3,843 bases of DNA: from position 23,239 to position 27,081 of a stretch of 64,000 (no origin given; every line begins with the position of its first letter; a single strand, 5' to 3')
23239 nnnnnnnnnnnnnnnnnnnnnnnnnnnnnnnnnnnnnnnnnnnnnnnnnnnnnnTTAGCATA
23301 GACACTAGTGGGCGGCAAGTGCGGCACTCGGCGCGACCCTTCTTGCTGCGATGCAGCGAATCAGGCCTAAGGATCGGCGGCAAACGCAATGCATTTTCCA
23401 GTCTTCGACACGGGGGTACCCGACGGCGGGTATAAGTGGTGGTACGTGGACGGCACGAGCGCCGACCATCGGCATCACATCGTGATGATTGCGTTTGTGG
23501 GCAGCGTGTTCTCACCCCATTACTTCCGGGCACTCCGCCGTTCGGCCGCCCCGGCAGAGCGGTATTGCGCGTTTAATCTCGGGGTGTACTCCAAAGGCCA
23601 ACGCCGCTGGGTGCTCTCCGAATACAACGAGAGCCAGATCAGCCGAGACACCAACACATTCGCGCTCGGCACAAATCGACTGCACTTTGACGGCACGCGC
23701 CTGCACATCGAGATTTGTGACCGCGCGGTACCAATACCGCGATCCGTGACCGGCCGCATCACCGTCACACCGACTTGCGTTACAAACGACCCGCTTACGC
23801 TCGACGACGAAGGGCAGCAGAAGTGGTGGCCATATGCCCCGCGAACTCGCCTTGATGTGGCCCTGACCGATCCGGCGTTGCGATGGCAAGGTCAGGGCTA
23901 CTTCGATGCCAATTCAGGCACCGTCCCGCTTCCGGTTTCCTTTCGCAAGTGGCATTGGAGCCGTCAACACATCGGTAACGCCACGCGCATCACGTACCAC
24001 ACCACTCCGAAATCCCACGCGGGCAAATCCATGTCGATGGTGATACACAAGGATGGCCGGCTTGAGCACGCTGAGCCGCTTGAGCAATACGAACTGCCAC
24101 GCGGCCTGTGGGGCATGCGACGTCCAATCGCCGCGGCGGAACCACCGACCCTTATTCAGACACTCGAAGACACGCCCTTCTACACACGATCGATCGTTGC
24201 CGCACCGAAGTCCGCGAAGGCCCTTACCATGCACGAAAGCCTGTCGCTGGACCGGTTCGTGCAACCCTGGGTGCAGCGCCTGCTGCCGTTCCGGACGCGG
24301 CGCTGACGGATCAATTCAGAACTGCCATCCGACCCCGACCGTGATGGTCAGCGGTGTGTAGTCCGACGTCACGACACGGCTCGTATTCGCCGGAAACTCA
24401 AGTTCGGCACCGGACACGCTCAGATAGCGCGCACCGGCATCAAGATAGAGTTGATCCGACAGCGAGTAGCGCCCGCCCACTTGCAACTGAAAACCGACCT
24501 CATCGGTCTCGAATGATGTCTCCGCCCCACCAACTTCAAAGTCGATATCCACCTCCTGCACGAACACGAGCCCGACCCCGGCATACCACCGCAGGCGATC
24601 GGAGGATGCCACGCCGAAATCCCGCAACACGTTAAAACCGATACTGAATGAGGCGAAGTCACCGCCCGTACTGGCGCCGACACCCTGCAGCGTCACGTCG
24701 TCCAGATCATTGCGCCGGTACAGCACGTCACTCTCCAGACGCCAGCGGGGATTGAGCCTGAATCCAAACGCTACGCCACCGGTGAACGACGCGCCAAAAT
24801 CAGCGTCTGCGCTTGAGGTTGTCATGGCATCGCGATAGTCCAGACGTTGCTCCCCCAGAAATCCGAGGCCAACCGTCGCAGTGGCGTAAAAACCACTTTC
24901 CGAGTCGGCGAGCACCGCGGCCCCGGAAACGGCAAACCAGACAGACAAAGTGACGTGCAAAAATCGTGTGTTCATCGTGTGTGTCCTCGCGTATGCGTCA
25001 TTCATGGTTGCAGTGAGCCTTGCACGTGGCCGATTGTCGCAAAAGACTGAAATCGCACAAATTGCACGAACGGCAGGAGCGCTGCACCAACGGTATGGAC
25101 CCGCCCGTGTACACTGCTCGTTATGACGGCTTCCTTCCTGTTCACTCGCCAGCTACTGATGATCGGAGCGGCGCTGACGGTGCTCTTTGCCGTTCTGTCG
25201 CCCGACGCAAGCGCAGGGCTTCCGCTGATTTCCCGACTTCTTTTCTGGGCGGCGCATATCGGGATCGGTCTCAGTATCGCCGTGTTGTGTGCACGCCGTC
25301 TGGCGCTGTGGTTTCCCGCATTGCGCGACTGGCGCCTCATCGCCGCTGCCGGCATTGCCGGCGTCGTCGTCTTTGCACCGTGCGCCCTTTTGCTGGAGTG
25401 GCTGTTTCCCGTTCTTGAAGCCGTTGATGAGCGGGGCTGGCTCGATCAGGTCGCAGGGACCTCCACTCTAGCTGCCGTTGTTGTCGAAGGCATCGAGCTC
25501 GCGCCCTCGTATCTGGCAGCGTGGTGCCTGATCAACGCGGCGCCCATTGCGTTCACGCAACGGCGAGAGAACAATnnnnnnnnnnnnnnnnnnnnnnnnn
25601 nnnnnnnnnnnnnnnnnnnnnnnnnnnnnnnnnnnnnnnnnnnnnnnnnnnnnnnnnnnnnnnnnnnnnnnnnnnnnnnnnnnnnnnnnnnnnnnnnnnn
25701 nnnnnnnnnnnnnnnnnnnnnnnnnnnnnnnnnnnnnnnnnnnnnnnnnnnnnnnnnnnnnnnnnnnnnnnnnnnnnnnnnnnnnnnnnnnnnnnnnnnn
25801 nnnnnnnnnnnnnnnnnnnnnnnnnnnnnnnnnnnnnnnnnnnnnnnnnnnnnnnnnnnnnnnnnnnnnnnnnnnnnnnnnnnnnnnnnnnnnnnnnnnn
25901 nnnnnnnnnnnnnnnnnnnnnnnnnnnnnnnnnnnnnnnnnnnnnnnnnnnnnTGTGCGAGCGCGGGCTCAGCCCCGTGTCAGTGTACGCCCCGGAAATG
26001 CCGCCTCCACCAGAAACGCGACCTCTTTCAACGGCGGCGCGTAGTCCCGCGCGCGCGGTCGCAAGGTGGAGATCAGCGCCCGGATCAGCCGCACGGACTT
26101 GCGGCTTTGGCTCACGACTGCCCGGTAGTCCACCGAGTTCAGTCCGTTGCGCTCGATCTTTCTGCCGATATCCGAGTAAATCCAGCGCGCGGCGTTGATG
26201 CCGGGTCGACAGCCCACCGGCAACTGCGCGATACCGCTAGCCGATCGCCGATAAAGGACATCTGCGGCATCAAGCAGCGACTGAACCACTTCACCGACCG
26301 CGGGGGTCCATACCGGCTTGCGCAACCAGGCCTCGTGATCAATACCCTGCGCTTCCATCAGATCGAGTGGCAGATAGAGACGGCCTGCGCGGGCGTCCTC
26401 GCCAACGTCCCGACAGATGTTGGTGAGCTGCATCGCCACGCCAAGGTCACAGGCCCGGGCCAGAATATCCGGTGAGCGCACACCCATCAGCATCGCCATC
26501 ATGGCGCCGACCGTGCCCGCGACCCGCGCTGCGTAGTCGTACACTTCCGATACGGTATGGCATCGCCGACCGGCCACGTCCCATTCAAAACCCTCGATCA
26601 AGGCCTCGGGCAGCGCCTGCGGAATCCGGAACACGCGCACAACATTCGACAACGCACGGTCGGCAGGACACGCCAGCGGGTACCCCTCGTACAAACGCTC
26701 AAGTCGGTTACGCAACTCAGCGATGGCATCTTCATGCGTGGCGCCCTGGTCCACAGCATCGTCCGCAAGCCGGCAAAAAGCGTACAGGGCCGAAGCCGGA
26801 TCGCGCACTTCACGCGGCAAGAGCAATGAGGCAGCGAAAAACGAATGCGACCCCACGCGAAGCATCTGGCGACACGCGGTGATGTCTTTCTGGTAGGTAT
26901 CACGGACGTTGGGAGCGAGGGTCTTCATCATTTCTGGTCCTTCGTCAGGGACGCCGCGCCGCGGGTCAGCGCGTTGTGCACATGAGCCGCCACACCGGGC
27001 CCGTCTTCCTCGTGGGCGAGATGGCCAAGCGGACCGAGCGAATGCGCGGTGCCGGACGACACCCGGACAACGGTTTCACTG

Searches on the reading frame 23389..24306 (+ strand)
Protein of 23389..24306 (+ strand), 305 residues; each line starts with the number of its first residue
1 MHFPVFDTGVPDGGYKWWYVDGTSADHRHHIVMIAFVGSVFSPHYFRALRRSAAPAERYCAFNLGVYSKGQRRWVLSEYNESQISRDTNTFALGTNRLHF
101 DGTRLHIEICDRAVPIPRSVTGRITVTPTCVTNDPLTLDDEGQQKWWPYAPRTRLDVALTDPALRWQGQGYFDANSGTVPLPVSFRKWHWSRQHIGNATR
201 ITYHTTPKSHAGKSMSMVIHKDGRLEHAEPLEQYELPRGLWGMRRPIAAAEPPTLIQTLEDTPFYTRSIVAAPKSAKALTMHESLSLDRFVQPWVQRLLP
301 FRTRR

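Call 4: search_protein_families(library=pfam, proteins=[window:23389-24306:+], max_evalue=0.01)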
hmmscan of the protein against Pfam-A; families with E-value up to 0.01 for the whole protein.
window:23389-24306:+ (305 aa): 0 families

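Call 6: search_protein_families(library=ncbifam, proteins=[window:23389-24306:+], max_evalue=0.001)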
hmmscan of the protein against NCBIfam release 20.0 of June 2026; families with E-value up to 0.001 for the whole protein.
window:23389-24306:+ (305 aa): 1 family
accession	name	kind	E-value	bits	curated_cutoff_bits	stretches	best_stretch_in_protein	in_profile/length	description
NF045922.1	CarotHydtaseCrtCRhod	equivalog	1.6e-55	188.4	400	1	33-304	1-272/278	carotenoid 1,2-hydratase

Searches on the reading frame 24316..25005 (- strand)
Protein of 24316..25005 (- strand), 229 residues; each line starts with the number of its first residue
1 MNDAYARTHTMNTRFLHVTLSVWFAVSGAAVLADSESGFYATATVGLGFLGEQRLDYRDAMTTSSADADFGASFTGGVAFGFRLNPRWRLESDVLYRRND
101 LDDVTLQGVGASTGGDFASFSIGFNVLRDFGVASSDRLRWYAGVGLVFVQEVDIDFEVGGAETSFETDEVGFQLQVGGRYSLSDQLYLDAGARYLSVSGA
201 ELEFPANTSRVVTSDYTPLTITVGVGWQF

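Call 4: search_protein_families(library=pfam, proteins=[window:24316-25005:-], max_evalue=0.01)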
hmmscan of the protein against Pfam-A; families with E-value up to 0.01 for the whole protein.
window:24316-25005:- (229 aa): 6 families
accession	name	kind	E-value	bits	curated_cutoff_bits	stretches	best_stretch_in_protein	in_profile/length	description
PF13505.12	OMP_b-brl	-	9.3e-16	58.9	28.7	1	24-229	6-175/175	Outer membrane protein beta-barrel domain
PF02462.21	Opacity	-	3.1e-05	24.5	21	1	81-197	2-105/126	Opacity family porin protein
PF03922.20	OmpW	-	0.00077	19.9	24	1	122-229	84-195/195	OmpW family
PF13568.12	OMP_b-brl_2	-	0.0022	18.5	27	0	46-182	14-156/175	Outer membrane protein beta-barrel domain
PF09411.16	PagL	-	0.0034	18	23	0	24-90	46-105/136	Lipid A 3-O-deacylase (PagL)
PF10677.15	DUF2490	-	0.0069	16.6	29.8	0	172-209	37-72/186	Protein of unknown function (DUF2490)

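Call 6: search_protein_families(library=ncbifam, proteins=[window:24316-25005:-], max_evalue=0.001)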
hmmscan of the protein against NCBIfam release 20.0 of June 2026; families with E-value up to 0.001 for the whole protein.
window:24316-25005:- (229 aa): 2 families
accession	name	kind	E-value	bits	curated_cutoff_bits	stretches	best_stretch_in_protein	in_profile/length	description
TIGR04565.1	OMP_myx_plus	subfamily_domain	1.1e-06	28.7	60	1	65-229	4-161/161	outer membrane beta-barrel domain-containing protein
NF008202.0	PRK10959.1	equivalog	0.00039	19.8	287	0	133-229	112-212/212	outer membrane protein OmpW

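Call 43: find_homologous_proteins(query=window:24316-25005:-, max_evalue=1e-10)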
Query window:24316-25005:- (229 aa): 10 proteins with E <= 1e-10 among 2646 candidates.
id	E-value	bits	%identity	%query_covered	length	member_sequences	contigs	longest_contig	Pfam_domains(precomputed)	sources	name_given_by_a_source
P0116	5.1e-137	473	100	96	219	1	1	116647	PF13505.13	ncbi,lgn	ncbi:MAG: outer membrane beta-barrel protein [Pseudomonadota bacterium]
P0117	1.7e-76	275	60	88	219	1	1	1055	PF13505.13,PF03797.26,PF05736.18,PF02462.21,PF13568.13,PF03922.21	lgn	-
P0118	1.3e-75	272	59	94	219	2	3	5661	PF13505.13,PF13568.13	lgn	-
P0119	6.5e-72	260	59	87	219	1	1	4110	PF13505.13,PF02462.21,PF13568.13,PF03922.21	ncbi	-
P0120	8.7e-71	256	53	96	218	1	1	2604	PF13505.13,PF03797.26,PF02462.21,PF13568.13,PF03922.21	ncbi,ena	-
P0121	5.0e-70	254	53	93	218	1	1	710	PF13505.13,PF03797.26,PF05736.18,PF02462.21,PF13568.13,PF03922.21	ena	-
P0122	2.8e-69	251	59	86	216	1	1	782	PF13505.13,PF09411.17,PF02462.21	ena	-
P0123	5.4e-69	250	53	93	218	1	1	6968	PF13505.13,PF03797.26,PF02462.21,PF13568.13,PF03922.21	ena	-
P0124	1.0e-68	249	52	93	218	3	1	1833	PF13505.13,PF02462.21,PF03922.21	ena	-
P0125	1.1e-54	204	63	62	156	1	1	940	PF13505.13,PF02462.21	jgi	-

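Call 59: search_solved_structures(query=A3, max_evalue=1)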
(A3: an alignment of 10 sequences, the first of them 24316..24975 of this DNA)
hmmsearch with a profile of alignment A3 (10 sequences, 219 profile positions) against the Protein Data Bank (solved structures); distinct sequences matched with E-value up to 1: 10.
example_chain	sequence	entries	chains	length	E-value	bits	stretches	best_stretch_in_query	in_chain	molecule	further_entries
2n6p_A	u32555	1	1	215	8.5e-06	28.8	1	49-219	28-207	Outer membrane protein OprG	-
2x27_X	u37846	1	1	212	2.5e-05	27.2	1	49-219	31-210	OUTER MEMBRANE PROTEIN OPRG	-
2n6l_A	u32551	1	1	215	2.7e-05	27.1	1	49-219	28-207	Outer membrane protein OprG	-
1p4t_A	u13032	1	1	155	0.00016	24.6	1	103-189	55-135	outer membrane protein NspA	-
9nh2_A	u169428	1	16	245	0.00045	23.1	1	12-90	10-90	Outer membrane protein beta-barrel domain-containing protein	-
6qam_A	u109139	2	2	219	0.0026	20.6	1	118-187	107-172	Outer membrane protein AlkL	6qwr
2maf_A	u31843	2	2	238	0.0067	19.3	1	104-138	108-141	Opacity protein opA60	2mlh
8qwq_A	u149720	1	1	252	0.0077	19.1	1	104-138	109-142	Opacity protein opA60 (Fragment)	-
2mhl_A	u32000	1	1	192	0.1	15.4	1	99-189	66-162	Outer membrane protein W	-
2f1t_A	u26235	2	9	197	0.11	15.3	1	99-189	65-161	Outer membrane protein W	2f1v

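Call 69: predict_structure(alignment_id=A3)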
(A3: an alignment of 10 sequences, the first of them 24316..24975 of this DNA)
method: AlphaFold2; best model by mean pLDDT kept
length: 219 residues; sequences in the alignment: 10
mean_pLDDT: 79.3   pTM: 0.71
mean pLDDT of the five models: 79.3, 79.2, 78.0, 76.6, 75.6
residues with pLDDT >= 90: 86; 70-90: 84; 50-70: 24; < 50: 25
segments of 3 or more residues with pLDDT < 50: 1-25
pLDDT, mean of each block of 10 residues (from residue 1): 32 38 60 92 81 81 91 92 90 72 70 95 86 94 66 75 95 94 90 73 86 95
secondary structure, 60 per line:
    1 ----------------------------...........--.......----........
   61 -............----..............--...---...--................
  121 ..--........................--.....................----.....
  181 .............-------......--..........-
elements in order: E29-39 E42-48 E53-60 E62-73 E78-91 E94-96 E100-102 E105-122 E125-148 E151-171 E176-193 E201-206 E209-218

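Call 73: fold_search(model_id=the predicted structure, library=pdb)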
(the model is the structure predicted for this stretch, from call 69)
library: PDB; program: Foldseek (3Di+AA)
matches with E <= 10: 874; with E <= 0.001: 91
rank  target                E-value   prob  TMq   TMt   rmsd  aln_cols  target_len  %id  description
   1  9nh2_A                1.1e-09  1.00  0.59  0.57   6.5       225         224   22  In situ cryo-EM structure of porin III of the Legionella Dot/Icm T4SS machine (released 2025-09-17)
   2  1p4t                  6.4e-08  1.00  0.51  0.70   6.5       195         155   19  Crystal structure of Neisserial surface protein A (NspA) (released 2003-07-22)
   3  8qxp                  4.7e-07  1.00  0.60  0.72   6.0       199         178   18  Crystal structure of the outer membrane porin OmpW from Klebsiella pneumoniae (released 2024-01-24)
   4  2x27                  5.7e-07  1.00  0.69  0.72   4.0       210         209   14  Crystal structure of the outer membrane protein OprG from Pseudomonas aeruginosa (released 2010-12-15)
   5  9a2m_MODEL_1_A        6.0e-07  1.00  0.56  0.37  10.8       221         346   13  Model of E. coli OmpA by in-cell photo-crosslinking MS and deep learning (released 2023-02-24)
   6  2f1v_A                9.9e-07  1.00  0.62  0.73   5.5       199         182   16  Outer membrane protein OmpW (released 2006-01-24)
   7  9fzc_A                1.1e-06  1.00  0.60  0.75   5.1       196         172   12  Structure of OmpA-short in complex with nanobody Nb01 (released 2024-07-17)
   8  9a34_MODEL_1_A        1.3e-06  1.00  0.51  0.38  11.5       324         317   11  Model of E. coli OmpT by in-cell photo-crosslinking MS and deep learning (released 2023-02-24)
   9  9fzd_A                1.3e-06  1.00  0.63  0.78   4.8       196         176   14  Structure of OmpA-long in complex with nanobody Nb39 (released 2024-07-17)
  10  3slo                  2.3e-06  1.00  0.33  0.27  15.0       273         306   12  Pre-cleavage Structure of the Autotransporter EspP - N1023D mutant (released 2011-11-16)
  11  2f1t_A                3.3e-06  1.00  0.61  0.71   6.6       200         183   16  Outer membrane protein OmpW (released 2006-01-24)
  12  3pgr                  4.9e-06  1.00  0.28  0.18  16.9       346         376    8  Asp348Arg mutant of EcFadL (released 2011-05-25)
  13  1i78_A                8.5e-06  1.00  0.42  0.34  11.0       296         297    8  CRYSTAL STRUCTURE OF OUTER MEMBRANE PROTEASE OMPT FROM ESCHERICHIA COLI (released 2001-10-03)
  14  3slj                  9.0e-06  1.00  0.36  0.29  14.3       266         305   12  Pre-cleavage Structure of the Autotransporter EspP - N1023A mutant (released 2011-11-16)
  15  2r88_A                9.0e-06  1.00  0.27  0.18  19.0       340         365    8  Crystal structure of the long-chain fatty acid transporter FadL mutant delta S3 kink (released 2008-09-23)
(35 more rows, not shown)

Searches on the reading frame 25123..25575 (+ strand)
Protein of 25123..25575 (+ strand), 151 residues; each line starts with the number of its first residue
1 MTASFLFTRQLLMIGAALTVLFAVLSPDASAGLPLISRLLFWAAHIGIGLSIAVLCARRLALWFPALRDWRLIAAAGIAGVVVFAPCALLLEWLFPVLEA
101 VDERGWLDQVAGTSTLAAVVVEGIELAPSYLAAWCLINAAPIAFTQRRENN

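Call 76: search_protein_representatives(protein=window:25123-25575:+)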
Query: 151 residues. Proteins with E-value up to 0.001 (for the whole library): 128; up to 1e-10: 38; up to 1e-30: 3. The best 128 are listed.
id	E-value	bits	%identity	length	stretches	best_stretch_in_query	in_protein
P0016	5.9e-36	140.0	55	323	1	6-139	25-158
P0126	3.7e-34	134.2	50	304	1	5-143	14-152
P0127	9.7e-33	129.6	52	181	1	7-143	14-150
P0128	9.2e-20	87.5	40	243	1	8-145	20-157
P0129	2.8e-19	85.9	41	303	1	7-141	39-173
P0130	2.1e-18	83.1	40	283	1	7-144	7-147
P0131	2.7e-18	82.7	39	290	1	11-146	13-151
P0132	2.2e-17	79.8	45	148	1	2-111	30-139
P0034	3.1e-17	79.3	41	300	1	7-143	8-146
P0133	6.8e-17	78.2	42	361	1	8-142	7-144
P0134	1.3e-16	77.3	48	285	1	6-140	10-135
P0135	9.7e-16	74.4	42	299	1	17-143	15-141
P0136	2.0e-15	73.4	39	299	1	11-141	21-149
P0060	2.3e-15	73.2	40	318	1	6-144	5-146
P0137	1.3e-14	70.8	39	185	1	9-144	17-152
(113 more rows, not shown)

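Call 79: search_protein_families(library=pfam, proteins=[window:25123-25575:+], max_evalue=1)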
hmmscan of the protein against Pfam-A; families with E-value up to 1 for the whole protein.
window:25123-25575:+ (151 aa): 0 families

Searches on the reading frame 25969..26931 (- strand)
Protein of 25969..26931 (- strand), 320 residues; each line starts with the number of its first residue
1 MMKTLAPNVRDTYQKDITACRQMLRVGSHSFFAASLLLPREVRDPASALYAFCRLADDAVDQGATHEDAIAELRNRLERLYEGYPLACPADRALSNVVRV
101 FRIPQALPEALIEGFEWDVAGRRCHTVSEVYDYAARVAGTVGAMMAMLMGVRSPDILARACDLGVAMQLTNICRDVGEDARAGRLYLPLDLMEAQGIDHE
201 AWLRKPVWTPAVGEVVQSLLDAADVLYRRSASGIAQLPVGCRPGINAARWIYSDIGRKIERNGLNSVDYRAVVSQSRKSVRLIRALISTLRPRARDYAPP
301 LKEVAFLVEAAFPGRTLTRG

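Call 4: search_protein_families(library=pfam, proteins=[window:25969-26931:-], max_evalue=0.01)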
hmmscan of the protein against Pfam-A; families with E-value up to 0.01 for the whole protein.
window:25969-26931:- (320 aa): 1 family
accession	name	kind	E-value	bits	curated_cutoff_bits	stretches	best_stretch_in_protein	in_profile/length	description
PF00494.24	SQS_PSY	-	4.4e-68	230.3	26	1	25-276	2-262/263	Squalene/phytoene synthase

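Call 6: search_protein_families(library=ncbifam, proteins=[window:25969-26931:-], max_evalue=0.001)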
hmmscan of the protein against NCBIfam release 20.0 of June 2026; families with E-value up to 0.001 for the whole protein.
window:25969-26931:- (320 aa): 6 families
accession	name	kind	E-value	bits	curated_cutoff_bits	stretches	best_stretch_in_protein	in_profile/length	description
NF045921.1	PhytnSynCrtBRhod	equivalog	7.1e-122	406.7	500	1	14-311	4-306/307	15-cis-phytoene synthase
NF042419.1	Phyto_syn_CrtB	equivalog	3.5e-56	191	480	1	20-297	7-294/306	15-cis-phytoene synthase CrtB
TIGR03465.1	HpnD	equivalog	6.3e-54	182.8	278.6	1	29-286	7-265/267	presqualene diphosphate synthase HpnD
NF045686.1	PhytoSynCyanob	equivalog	1.3e-40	139.4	550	1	14-287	18-305/310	15-cis-phytoene synthase CrtB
TIGR03464.1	HpnC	equivalog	1.2e-38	133.1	250.45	1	31-286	9-266/267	squalene synthase HpnC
TIGR01559.1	squal_synth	equivalog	9.4e-06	25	286.75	0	125-190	130-201/337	squalene synthase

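Call 14: find_related_loci(query=window:25969-26931:-, collection=genome_contigs, flank=10000)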
Query window:25969-26931:- (320 aa) in genome_contigs; peptide patterns used: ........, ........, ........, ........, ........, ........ (x = any residue, [..] = any of these).
118 stretches matched a pattern; 30 encode a relative of the query (tblastn E <= 1e-3); 30 distinct loci.
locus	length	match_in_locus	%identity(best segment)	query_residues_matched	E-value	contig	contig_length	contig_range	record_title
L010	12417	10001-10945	75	1-315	9e-162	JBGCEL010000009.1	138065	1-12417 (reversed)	MAG: Gammaproteobacteria bacterium isolate SGMAG-48 contig9, whole genome shotgun sequence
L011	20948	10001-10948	75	1-316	2e-159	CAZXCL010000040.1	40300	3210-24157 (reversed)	MAG TPA_asm: uncultured Gammaproteobacteria bacterium isolate SRP268394_co1_214 genome assembly, contig: NODE_1595_lengt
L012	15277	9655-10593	74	8-316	2e-155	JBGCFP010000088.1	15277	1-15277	MAG: Gammaproteobacteria bacterium isolate SGMAG-18 contig88, whole genome shotgun sequence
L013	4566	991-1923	73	1-311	1e-147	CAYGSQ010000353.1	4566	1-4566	MAG TPA_asm: uncultured Gammaproteobacteria bacterium isolate ERP117304_co3_192 genome assembly, contig: NODE_28019_leng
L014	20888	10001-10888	66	14-309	7e-124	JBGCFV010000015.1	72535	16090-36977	MAG: Gammaproteobacteria bacterium isolate SGMAG-12 contig15, whole genome shotgun sequence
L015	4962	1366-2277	61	7-310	6e-113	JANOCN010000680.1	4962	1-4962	MAG: Betaproteobacteria bacterium isolate VAR_17_metabat_379 VAR_17_k141_3091896, whole genome shotgun sequence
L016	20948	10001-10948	56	2-315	2e-107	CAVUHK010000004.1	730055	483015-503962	MAG: uncultured beta proteobacterium isolate MFD02134.bin.1.143 genome assembly, contig: contig_18345, whole genome shot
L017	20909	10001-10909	55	8-310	1e-106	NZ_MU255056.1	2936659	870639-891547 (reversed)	Thiorhodospira sibirica ATCC 700588 ThisiDRAFT_Contig4.4, whole genome shotgun sequence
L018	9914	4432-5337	57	13-314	1e-105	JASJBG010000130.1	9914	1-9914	MAG: Woeseiaceae bacterium isolate MO_074.B2 MO_074.c_2381, whole genome shotgun sequence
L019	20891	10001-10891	59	15-310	9e-103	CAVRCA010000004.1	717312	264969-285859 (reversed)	MAG: uncultured Alphaproteobacteria bacterium isolate MFD09603.bin.2.306 genome assembly, contig: contig_33163, whole ge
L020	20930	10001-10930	54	2-311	4e-98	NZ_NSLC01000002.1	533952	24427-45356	Afifella sp. IM 167 scaffold0002, whole genome shotgun sequence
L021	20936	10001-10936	51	2-313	1e-97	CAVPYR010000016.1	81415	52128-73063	MAG: uncultured Alphaproteobacteria bacterium isolate MFD02134.bin.2.43 genome assembly, contig: contig_33617, whole gen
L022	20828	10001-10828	61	16-291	2e-96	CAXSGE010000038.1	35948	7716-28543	MAG: uncultured Acetobacteraceae bacterium isolate private_VT22_metawrap_bin.11 genome assembly, contig: private_VT22_me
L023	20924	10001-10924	53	1-309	1e-95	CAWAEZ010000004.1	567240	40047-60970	MAG: uncultured Alphaproteobacteria bacterium isolate MFD09671.bin.1.162 genome assembly, contig: contig_16181, whole ge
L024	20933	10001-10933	52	2-312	8e-96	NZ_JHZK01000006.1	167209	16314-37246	Afifella pfennigii DSM 17143 Q331DRAFT_scaffold00006.6_C, whole genome shotgun sequence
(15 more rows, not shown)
